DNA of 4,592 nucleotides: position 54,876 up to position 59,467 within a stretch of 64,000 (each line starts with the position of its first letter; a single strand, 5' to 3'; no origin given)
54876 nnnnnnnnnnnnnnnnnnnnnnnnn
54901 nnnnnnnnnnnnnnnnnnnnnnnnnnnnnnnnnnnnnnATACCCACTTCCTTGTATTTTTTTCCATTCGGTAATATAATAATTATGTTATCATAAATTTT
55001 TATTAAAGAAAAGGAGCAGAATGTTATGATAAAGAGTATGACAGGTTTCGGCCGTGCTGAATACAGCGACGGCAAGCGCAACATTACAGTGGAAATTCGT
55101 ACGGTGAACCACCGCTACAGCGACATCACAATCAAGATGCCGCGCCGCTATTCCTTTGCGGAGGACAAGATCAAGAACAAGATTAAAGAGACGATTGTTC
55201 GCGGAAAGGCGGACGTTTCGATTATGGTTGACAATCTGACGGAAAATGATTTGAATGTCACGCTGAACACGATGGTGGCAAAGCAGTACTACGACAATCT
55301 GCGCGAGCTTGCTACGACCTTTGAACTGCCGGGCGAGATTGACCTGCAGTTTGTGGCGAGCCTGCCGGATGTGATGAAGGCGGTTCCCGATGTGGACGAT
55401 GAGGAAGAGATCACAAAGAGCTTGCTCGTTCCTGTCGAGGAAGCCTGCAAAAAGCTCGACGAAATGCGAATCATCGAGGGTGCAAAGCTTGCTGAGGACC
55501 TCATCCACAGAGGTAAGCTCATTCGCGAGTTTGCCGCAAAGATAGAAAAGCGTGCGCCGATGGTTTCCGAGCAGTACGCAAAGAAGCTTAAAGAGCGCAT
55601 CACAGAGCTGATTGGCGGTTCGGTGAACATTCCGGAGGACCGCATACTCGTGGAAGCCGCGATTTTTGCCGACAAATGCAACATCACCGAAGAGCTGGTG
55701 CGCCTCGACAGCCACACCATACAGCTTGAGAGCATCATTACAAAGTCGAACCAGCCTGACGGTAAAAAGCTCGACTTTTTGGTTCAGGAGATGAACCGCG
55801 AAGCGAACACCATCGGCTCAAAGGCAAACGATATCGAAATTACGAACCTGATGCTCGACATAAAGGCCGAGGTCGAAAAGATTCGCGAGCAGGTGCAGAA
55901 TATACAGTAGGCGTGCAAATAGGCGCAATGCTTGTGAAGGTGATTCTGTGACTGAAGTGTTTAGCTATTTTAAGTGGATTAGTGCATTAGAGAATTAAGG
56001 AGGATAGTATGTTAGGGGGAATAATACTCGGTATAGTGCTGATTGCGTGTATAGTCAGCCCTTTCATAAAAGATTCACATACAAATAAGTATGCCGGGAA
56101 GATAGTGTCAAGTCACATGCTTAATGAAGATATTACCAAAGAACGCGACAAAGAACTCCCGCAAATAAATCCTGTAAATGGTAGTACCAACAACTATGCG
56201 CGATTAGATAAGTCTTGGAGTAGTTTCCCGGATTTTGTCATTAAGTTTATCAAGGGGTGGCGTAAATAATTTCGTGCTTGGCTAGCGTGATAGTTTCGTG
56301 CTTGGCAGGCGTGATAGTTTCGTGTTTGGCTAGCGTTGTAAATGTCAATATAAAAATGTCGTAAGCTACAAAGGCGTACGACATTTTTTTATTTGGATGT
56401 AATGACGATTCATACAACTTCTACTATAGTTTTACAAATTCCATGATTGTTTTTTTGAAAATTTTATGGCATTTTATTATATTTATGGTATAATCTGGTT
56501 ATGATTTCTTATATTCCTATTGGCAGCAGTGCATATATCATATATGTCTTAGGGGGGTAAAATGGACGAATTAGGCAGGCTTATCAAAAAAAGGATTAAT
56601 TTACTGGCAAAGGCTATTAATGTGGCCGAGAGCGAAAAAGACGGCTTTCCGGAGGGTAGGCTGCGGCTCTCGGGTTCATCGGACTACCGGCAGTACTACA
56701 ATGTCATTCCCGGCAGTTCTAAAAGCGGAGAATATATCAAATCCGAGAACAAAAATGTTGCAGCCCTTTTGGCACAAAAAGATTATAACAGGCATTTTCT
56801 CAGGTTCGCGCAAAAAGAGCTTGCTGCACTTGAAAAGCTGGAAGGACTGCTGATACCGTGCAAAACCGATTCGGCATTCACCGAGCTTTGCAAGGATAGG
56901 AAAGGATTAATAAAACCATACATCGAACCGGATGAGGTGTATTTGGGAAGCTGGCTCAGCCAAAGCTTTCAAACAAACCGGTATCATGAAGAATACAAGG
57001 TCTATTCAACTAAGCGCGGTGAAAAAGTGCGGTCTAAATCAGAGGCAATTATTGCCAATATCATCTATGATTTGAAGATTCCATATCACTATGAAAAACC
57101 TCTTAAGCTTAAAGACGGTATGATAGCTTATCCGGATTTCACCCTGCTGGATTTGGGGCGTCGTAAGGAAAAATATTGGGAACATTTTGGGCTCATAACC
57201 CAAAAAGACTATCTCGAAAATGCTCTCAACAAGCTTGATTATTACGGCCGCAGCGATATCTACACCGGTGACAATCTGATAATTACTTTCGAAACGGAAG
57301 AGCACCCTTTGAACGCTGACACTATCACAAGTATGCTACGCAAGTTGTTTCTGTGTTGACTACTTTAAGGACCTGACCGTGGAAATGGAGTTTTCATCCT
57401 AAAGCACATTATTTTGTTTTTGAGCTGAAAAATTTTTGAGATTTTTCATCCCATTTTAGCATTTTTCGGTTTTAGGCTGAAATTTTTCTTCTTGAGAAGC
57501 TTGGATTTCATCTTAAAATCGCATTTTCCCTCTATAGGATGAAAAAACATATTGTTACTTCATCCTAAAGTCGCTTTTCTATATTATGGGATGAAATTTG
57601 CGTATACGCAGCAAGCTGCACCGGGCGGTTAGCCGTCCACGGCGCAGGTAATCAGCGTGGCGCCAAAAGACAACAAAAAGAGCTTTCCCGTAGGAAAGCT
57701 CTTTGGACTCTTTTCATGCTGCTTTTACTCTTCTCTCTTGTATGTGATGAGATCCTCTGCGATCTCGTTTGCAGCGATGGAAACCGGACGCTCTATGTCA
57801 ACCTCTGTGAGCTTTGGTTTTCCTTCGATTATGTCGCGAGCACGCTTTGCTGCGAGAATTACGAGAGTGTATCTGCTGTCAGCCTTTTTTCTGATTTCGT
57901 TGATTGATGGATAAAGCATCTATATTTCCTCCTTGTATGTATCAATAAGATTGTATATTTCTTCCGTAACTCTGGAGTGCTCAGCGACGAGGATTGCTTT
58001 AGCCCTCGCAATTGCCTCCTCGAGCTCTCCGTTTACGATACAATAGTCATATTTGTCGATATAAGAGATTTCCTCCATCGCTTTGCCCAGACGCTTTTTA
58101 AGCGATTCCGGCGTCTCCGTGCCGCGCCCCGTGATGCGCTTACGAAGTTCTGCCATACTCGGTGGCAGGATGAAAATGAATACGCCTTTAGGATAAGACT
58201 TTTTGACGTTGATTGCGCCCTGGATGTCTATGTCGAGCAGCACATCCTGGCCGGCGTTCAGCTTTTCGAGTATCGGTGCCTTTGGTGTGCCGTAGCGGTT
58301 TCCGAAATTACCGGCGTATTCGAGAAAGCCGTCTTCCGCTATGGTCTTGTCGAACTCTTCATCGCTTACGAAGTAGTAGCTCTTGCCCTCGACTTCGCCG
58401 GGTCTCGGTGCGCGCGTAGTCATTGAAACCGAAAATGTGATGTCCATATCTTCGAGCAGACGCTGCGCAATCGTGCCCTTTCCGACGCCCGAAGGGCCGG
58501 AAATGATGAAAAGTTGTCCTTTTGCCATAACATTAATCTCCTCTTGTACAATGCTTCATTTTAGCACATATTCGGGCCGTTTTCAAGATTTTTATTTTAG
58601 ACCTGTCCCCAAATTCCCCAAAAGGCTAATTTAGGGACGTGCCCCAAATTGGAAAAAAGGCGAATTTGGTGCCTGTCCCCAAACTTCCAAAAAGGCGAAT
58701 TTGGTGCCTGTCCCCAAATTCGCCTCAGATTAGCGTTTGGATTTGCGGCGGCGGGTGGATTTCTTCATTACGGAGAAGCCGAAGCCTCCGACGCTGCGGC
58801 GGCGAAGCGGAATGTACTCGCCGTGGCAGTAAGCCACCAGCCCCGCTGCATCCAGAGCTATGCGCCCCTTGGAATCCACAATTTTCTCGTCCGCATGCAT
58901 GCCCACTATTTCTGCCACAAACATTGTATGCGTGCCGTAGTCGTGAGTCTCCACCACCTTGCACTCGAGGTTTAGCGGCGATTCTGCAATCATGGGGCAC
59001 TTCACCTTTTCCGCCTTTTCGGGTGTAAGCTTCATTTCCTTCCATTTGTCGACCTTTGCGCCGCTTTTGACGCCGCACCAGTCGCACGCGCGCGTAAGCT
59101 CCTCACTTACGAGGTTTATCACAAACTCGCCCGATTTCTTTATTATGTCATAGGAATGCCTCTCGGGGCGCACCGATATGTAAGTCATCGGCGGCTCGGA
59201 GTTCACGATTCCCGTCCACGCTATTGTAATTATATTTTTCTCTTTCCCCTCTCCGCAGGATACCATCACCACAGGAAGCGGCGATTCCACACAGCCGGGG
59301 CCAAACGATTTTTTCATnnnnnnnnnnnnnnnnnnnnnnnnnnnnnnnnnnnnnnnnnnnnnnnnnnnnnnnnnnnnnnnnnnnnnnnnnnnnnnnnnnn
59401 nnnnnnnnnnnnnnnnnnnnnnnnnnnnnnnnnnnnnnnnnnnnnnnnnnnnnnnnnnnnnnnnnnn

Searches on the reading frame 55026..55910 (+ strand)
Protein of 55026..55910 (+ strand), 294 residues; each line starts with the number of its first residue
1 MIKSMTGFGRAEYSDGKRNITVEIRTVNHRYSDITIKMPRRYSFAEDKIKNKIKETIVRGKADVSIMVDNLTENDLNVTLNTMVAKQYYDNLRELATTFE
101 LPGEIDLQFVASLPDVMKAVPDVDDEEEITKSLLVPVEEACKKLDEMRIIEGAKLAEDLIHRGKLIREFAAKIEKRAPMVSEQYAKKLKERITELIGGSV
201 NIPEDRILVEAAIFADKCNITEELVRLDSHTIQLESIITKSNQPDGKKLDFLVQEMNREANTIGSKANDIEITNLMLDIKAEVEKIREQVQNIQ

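Call 44: search_protein_families(library=pfam, proteins=[window:55026-55910:+])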
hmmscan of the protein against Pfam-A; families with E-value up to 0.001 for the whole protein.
window:55026-55910:+ (294 aa): 2 families
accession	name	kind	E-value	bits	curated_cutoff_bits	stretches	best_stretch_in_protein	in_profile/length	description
PF03755.18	YicC-like_N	-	2.1e-46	158.6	25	1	2-156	1-155/156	Endoribonuclease YicC-like, N-terminal region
PF08340.16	YicC-like_C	-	1.4e-42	145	27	1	173-293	1-119/120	Endoribonuclease YicC-like, C-terminal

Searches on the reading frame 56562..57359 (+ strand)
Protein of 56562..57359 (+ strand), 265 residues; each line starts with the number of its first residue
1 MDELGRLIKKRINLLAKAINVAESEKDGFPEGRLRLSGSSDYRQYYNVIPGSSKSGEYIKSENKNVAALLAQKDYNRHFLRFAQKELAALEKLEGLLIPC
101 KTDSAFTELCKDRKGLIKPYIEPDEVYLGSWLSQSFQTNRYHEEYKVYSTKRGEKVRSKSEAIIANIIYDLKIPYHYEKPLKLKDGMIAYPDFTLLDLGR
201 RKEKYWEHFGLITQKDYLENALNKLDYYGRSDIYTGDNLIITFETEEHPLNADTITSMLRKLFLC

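Call 44: search_protein_families(library=pfam, proteins=[window:56562-57359:+])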
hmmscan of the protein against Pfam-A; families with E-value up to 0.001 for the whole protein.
window:56562-57359:+ (265 aa): 0 families

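Call 70: search_protein_families(library=ncbifam, proteins=[window:56562-57359:+], max_evalue=1)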
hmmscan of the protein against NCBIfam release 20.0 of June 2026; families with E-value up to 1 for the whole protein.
window:56562-57359:+ (265 aa): 0 families

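Call 71: search_solved_structures(query=window:56562-57359:+, max_evalue=1)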
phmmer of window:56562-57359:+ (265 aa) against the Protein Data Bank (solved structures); distinct sequences matched with E-value up to 1: 0.

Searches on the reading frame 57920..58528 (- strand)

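Call 44: search_protein_families(library=pfam, proteins=[window:57920-58528:-])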
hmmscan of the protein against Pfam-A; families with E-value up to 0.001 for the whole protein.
window:57920-58528:- (202 aa): 3 families
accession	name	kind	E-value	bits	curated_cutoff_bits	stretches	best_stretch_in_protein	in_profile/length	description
PF00625.27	Guanylate_kin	-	4.6e-48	163.7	25.2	1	5-181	3-180/182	Guanylate kinase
PF13238.12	AAA_18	-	7.7e-05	23.6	29.4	1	8-143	2-119/128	AAA domain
PF13207.12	AAA_17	-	0.0002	22.1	27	0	11-32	2-23/136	AAA domain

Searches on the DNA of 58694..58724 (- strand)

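Call 29: search_dna_similar(query=window:58694-58724:-, collection=plasmids, mode=distant, max_evalue=10, max_rows=30)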
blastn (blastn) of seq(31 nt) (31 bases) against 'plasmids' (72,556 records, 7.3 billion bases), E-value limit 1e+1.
Records with a match: 23; places in all: 23; records where one place covers at least 80% of the query: 0.
Best place of each record, by identity: >=99% 23.
By first word of the organism name: Pseudosulfitobacter 19; Sulfitobacter 3; Caballeronia 1.
By predicted mobility (MOB-suite, as given by PLSDB): non-mobilizable 19; conjugative 4.
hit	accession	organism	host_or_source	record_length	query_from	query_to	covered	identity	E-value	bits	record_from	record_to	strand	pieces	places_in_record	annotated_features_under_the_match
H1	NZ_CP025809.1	Sulfitobacter sp. SK025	Marine surface water,North Sea (surface ...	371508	13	29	55%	100.0%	7e+0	32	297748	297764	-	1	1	(2Fe-2S)-binding protein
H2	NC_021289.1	Caballeronia insecticola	-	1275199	13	29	55%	100.0%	7e+0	32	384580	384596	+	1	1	none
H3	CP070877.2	Pseudosulfitobacter pseudonitzschiae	Skeletonema costatum,The surface ...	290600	13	29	55%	100.0%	7e+0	32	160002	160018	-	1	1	(2Fe-2S)-binding protein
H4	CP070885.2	Pseudosulfitobacter pseudonitzschiae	Skeletonema costatum,The surface ...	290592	13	29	55%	100.0%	7e+0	32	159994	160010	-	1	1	(2Fe-2S)-binding protein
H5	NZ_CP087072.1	Pseudosulfitobacter pseudonitzschiae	Mediolabrus comicus,The surface ...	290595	13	29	55%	100.0%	7e+0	32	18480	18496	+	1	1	(2Fe-2S)-binding protein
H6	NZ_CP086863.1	Pseudosulfitobacter pseudonitzschiae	Skeletonema costatum,The surface ...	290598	13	29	55%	100.0%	7e+0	32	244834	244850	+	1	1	(2Fe-2S)-binding protein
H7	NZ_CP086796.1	Pseudosulfitobacter pseudonitzschiae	Thalassiosira tenera,The surface ...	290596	13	29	55%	100.0%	7e+0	32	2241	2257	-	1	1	(2Fe-2S)-binding protein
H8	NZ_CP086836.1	Pseudosulfitobacter pseudonitzschiae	Trieres chinensis,The surface seawater ...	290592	13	29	55%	100.0%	7e+0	32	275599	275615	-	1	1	(2Fe-2S)-binding protein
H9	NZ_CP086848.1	Pseudosulfitobacter pseudonitzschiae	Skeletonema costatum,The surface ...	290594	13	29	55%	100.0%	7e+0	32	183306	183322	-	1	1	(2Fe-2S)-binding protein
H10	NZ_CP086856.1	Pseudosulfitobacter pseudonitzschiae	Skeletonema costatum,The surface ...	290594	13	29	55%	100.0%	7e+0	32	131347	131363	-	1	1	(2Fe-2S)-binding protein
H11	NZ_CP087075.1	Pseudosulfitobacter pseudonitzschiae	Mediolabrus comicus,The surface ...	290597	13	29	55%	100.0%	7e+0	32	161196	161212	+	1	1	(2Fe-2S)-binding protein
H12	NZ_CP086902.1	Pseudosulfitobacter pseudonitzschiae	Skeletonema costatum,The surface ...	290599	13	29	55%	100.0%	7e+0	32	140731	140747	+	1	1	(2Fe-2S)-binding protein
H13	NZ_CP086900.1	Pseudosulfitobacter pseudonitzschiae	Skeletonema costatum,The surface ...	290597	13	29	55%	100.0%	7e+0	32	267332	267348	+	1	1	(2Fe-2S)-binding protein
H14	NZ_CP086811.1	Pseudosulfitobacter pseudonitzschiae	Trieres chinensis,The surface seawater ...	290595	13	29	55%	100.0%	7e+0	32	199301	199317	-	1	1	(2Fe-2S)-binding protein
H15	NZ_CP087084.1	Pseudosulfitobacter pseudonitzschiae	Mediolabrus comicus,The surface ...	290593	13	29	55%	100.0%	7e+0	32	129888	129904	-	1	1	(2Fe-2S)-binding protein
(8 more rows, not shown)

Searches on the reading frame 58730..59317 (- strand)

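Call 44: search_protein_families(library=pfam, proteins=[window:58730-59317:-])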
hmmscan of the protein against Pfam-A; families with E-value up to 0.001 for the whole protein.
window:58730-59317:- (195 aa): 1 family
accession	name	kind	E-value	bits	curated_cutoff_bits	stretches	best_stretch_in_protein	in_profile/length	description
PF01613.24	Flavin_Reduct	-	1.7e-36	126.1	27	1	13-145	5-136/153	Flavin reductase like domain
